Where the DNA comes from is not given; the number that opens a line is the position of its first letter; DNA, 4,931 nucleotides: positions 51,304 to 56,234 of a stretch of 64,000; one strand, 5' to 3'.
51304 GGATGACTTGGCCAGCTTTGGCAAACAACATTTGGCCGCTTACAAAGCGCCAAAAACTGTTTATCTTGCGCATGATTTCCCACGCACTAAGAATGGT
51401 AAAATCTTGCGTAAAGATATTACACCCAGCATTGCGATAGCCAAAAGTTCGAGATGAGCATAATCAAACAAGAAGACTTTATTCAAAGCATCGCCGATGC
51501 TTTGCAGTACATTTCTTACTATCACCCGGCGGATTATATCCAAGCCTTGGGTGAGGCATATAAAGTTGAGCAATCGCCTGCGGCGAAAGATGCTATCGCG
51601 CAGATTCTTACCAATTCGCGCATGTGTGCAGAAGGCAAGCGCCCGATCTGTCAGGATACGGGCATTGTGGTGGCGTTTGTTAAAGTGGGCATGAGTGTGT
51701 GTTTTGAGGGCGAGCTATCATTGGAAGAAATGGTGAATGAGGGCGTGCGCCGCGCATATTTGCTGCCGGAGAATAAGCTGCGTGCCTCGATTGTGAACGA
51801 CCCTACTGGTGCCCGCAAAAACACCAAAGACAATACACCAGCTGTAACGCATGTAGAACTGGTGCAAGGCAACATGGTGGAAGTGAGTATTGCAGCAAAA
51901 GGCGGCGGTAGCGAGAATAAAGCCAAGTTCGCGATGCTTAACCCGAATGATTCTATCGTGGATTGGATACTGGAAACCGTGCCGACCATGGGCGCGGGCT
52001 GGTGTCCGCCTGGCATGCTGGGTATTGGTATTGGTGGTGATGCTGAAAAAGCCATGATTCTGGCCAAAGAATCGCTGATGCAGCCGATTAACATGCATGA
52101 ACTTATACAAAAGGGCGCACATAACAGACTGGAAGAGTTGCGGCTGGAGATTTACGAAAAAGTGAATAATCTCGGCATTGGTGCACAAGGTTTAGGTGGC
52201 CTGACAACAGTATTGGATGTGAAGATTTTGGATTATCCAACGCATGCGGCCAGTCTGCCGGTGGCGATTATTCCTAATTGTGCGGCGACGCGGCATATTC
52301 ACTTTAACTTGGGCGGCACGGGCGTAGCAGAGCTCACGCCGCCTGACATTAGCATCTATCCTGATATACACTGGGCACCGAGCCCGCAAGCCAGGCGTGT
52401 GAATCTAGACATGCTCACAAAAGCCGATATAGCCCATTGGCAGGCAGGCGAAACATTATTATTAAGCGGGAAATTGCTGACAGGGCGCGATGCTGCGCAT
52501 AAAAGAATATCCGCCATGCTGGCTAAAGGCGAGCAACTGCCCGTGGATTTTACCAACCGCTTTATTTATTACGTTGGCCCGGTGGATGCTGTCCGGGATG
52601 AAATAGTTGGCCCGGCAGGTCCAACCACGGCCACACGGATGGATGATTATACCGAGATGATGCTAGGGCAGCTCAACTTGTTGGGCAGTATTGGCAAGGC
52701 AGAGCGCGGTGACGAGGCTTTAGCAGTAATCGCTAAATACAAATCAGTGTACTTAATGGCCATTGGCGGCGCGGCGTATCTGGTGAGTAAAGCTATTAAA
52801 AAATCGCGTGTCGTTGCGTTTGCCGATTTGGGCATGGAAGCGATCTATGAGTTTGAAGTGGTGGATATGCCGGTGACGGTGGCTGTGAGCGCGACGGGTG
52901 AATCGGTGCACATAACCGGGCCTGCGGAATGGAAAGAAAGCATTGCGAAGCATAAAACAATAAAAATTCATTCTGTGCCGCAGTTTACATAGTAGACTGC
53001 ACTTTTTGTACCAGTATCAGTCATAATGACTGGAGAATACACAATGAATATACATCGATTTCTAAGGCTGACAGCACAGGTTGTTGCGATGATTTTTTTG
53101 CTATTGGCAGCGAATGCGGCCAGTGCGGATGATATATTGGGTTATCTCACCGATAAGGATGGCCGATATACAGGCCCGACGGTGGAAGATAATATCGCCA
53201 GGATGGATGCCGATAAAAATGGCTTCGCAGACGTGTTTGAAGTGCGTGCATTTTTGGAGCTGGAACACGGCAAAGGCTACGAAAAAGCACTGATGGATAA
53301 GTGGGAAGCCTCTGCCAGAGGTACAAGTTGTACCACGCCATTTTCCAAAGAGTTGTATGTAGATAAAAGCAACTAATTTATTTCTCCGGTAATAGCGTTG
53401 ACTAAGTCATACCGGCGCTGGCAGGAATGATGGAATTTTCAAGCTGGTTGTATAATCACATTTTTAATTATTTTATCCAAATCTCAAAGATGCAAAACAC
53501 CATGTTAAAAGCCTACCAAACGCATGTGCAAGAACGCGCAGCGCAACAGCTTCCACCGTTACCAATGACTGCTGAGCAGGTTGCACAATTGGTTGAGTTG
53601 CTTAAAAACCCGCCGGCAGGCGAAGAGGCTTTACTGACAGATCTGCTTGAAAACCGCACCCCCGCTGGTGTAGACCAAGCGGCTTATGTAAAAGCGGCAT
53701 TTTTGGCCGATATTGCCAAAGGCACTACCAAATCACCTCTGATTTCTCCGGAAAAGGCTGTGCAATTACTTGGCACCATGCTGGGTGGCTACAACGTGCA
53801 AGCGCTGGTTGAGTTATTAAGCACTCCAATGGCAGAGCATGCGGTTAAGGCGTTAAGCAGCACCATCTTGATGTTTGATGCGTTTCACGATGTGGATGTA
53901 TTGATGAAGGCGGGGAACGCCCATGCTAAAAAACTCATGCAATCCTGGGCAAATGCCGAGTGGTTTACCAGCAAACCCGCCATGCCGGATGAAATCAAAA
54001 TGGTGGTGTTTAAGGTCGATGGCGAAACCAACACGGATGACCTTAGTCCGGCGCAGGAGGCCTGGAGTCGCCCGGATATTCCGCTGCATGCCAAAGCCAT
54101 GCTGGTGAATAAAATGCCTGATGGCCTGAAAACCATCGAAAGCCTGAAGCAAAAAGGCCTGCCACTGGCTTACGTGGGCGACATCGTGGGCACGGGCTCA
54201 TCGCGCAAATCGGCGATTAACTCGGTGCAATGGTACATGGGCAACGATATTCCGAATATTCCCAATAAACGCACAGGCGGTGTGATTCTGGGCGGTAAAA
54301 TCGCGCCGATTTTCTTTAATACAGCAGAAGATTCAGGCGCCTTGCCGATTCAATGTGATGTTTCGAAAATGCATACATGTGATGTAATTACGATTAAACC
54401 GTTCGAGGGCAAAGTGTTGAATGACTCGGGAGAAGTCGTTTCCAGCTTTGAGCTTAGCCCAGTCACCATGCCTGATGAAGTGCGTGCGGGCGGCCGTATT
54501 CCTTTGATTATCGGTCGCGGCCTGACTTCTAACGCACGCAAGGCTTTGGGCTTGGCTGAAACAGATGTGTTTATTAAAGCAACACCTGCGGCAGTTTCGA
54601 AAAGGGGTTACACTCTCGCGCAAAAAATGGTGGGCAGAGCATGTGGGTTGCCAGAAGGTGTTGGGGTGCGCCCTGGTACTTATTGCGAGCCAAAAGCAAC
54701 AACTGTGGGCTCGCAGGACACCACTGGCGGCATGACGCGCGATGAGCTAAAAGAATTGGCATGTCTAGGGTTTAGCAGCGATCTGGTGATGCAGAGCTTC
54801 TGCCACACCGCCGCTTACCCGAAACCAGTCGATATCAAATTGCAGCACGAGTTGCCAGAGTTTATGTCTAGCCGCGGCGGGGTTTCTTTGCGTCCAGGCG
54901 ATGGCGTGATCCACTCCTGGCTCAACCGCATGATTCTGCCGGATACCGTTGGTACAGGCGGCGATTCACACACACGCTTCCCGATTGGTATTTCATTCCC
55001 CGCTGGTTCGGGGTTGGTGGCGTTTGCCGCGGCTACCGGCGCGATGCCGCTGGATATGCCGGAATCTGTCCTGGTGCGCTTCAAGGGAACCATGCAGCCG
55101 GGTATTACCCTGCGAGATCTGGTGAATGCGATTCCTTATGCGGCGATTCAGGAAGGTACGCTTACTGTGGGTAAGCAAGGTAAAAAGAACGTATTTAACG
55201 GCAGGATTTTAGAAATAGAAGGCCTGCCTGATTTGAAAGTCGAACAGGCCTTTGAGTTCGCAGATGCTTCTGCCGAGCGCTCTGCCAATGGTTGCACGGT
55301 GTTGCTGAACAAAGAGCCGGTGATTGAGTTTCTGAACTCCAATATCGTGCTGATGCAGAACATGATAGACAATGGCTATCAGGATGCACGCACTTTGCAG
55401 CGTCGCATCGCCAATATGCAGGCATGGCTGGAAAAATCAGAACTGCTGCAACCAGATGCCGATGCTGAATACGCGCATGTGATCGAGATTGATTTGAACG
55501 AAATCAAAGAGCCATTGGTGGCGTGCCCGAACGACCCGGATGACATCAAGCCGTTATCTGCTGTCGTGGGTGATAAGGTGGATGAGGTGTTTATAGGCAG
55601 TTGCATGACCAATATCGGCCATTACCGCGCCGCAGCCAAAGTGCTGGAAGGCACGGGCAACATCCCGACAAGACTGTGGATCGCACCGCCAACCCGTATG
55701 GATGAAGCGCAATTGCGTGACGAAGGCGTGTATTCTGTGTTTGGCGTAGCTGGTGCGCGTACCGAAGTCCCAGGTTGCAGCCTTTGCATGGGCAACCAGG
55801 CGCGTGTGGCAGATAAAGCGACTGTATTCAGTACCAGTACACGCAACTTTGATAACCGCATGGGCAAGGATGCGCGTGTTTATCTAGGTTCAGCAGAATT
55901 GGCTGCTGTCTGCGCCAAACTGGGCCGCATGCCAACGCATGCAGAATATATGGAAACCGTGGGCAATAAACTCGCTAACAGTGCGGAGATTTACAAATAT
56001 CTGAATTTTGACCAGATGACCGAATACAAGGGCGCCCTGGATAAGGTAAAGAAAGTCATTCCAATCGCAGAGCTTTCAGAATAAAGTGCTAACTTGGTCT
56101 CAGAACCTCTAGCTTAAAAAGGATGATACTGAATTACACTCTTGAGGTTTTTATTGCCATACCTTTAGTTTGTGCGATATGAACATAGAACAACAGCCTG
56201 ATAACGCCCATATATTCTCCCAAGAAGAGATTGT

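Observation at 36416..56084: Candidate new acetyl-CoA assimilation route: a citramalate/mesaconate arm linked to the methylcitrate cycle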

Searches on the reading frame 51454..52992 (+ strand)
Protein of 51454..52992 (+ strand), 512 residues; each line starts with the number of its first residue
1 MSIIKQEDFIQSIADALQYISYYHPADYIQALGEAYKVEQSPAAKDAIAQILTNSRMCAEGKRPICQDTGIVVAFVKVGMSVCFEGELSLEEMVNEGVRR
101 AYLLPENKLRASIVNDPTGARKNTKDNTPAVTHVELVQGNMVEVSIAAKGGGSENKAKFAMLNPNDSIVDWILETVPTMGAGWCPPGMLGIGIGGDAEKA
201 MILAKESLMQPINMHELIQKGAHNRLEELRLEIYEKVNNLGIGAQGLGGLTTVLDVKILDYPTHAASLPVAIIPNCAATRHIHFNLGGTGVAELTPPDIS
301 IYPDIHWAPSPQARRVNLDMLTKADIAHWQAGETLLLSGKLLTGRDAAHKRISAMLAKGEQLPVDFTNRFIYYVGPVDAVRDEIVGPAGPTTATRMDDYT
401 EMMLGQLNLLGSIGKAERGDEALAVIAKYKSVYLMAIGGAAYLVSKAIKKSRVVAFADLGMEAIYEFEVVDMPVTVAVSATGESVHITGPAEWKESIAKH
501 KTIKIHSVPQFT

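Call 4: search_protein_families(library=ncbifam, proteins=[window:51454-52992:+], max_evalue=0.00001)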
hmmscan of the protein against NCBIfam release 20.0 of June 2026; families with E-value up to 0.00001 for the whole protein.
window:51454-52992:+ (512 aa): 11 families
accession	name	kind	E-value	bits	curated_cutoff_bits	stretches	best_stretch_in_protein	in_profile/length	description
NF004885.0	PRK06246.1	equivalog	2.7e-81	272.9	276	1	1-284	1-277/279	fumarate hydratase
TIGR00722.1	ttdA_fumA_fumB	subfamily_domain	9.1e-65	218.6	100.65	1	12-282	4-269/273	hydrolyase, tartrate alpha subunit/fumarate domain protein, Fe-S type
NF011920.0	PRK15391.1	subfamily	2.3e-52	178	1094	1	37-483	76-532/548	class I fumarate hydratase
NF005310.0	PRK06842.1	equivalog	1.4e-51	174.9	238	1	321-497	9-184/185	Fe-S-containing hydro-lyase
NF011919.0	PRK15390.1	equivalog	3.4e-51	174.1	1105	1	37-483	76-532/548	class I fumarate hydratase FumA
NF011921.0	PRK15392.1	equivalog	1.4e-47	162.5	1060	1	17-483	54-531/550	class I fumarate hydratase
TIGR00723.1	ttdB_fumA_fumB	subfamily_domain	8.8e-45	152.7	145.15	1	325-485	2-166/169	FumA C-terminus/TtdB family hydratase beta subunit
NF006084.0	PRK08230.1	equivalog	8.6e-37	126.8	365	1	7-285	12-286/303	L(+)-tartrate dehydratase subunit alpha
NF004708.0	PRK06043.1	equivalog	3.7e-33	114.7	269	1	321-486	9-176/192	fumarate hydratase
NF006253.0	PRK08395.1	equivalog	1.8e-28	99.3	244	1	321-486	9-163/166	fumarate hydratase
NF006082.0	PRK08228.1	equivalog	6.3e-18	65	264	1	322-487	11-180/205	L(+)-tartrate dehydratase subunit beta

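Call 5: search_protein_families(library=pfam, proteins=[window:51454-52992:+], max_evalue=0.01)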
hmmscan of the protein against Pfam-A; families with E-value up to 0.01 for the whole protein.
window:51454-52992:+ (512 aa): 2 families
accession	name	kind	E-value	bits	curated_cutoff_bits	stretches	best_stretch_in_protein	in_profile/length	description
PF05681.19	Fumerase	-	3.3e-98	328.8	25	1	11-284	2-269/270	Fumarate hydratase (Fumerase)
PF05683.17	Fumerase_C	-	7.4e-79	264.3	22.2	1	288-487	1-203/205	Fumarase C-terminus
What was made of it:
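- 51454..52992 (+): Class I (Fe-S) fumarase; candidate bifunctional fumarase/mesaconase. Pfam Fumerase 329 bits and Fumerase_C 264 bits (call 5).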

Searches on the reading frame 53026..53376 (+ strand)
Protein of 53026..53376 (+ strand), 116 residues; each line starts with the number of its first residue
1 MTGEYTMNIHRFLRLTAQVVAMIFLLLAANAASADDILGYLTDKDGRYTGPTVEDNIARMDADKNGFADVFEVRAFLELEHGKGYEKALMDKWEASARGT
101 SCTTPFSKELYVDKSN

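Call 4: search_protein_families(library=ncbifam, proteins=[window:53026-53376:+], max_evalue=0.00001)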
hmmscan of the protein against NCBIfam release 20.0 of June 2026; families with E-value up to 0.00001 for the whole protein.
window:53026-53376:+ (116 aa): 0 families

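Call 5: search_protein_families(library=pfam, proteins=[window:53026-53376:+], max_evalue=0.01)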
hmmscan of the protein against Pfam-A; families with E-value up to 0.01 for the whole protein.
window:53026-53376:+ (116 aa): 0 families

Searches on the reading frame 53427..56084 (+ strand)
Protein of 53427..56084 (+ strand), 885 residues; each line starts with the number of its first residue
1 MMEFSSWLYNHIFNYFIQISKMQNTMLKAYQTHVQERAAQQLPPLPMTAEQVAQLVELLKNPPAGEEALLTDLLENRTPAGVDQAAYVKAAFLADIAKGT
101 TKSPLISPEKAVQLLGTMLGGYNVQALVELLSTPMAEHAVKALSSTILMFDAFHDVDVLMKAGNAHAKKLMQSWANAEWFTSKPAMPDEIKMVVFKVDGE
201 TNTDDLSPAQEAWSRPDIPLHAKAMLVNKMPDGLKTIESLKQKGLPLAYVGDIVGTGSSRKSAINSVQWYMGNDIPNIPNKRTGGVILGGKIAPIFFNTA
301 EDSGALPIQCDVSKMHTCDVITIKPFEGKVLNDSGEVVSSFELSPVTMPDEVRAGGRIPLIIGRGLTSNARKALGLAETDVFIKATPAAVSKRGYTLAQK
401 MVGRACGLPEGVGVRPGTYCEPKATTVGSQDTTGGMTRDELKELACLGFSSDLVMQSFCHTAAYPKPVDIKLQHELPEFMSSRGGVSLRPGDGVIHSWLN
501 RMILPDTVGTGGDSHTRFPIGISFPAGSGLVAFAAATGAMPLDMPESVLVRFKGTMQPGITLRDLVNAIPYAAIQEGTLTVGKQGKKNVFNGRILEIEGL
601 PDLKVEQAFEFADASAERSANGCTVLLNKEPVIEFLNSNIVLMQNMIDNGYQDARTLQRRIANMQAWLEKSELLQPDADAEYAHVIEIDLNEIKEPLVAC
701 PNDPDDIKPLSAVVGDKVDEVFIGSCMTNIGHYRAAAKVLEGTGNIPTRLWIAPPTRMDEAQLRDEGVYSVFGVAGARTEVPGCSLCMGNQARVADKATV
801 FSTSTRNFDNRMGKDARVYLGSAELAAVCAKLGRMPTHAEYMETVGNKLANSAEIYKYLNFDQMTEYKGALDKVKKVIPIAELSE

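Call 4: search_protein_families(library=ncbifam, proteins=[window:53427-56084:+], max_evalue=0.00001)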
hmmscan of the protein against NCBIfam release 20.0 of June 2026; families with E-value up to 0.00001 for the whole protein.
window:53427-56084:+ (885 aa): 17 families
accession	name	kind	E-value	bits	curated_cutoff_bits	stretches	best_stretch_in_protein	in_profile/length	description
TIGR00117.1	acnB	equivalog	0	1488.8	1287.2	1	26-868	1-843/844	bifunctional aconitate hydratase 2/2-methylisocitrate dehydratase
NF006690.0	PRK09238.1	equivalog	0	1479.6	782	1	25-874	2-850/852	bifunctional aconitate hydratase 2/2-methylisocitrate dehydratase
NF001614.1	PRK00402.1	subfamily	2.7e-48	164.7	385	1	396-835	2-411/415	aconitase/3-isopropylmalate dehydratase large subunit family protein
TIGR02086.1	IPMI_arch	subfamily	1.3e-44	152.6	410.15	1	396-835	2-406/411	3-isopropylmalate dehydratase/homoaconitate hydratase family large subunit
TIGR01343.1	hacA_fam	subfamily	6.1e-44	150.2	385.7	1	397-835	2-408/412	homoaconitate hydratase family protein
NF005558.0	PRK07229.1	equivalog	2.1e-40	138.9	612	1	396-844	4-418/647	aconitate hydratase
TIGR01342.1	acon_putative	hypoth_equivalog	1.1e-34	119.7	719.15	2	674-846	243-417/655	putative aconitate hydratase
NF040615.1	HacA_Meth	equivalog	3e-34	118.4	550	1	416-833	18-413/419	homoaconitase large subunit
NF009116.0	PRK12466.1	subfamily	1.6e-27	96.2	531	1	707-839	331-466/472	3-isopropylmalate dehydratase large subunit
TIGR02083.1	LEU2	equivalog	2.9e-26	92.4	610.65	1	670-835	243-413/419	3-isopropylmalate dehydratase large subunit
NF004016.0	PRK05478.1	subfamily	9.6e-26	90.3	510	1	707-837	329-462/468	3-isopropylmalate dehydratase large subunit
TIGR00170.1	leuC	equivalog_domain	5.8e-22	77.9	560.25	1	716-834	337-459/466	3-isopropylmalate dehydratase large subunit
TIGR00139.1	h_aconitase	equivalog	1e-17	63.8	529.9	1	396-875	3-491/709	homoaconitase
TIGR01340.1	aconitase_mito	equivalog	5.1e-09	35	825.35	1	490-831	131-468/745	aconitate hydratase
TIGR01341.1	aconitase_1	equivalog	3.7e-07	28.2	945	1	502-716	185-375/876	aconitate hydratase AcnA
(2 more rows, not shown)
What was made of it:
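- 53427..56084 (+): acnB, aconitase 2 / 2-methylisocitrate dehydratase. TIGR00117 1489 bits (cut-off 1287), call 4.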
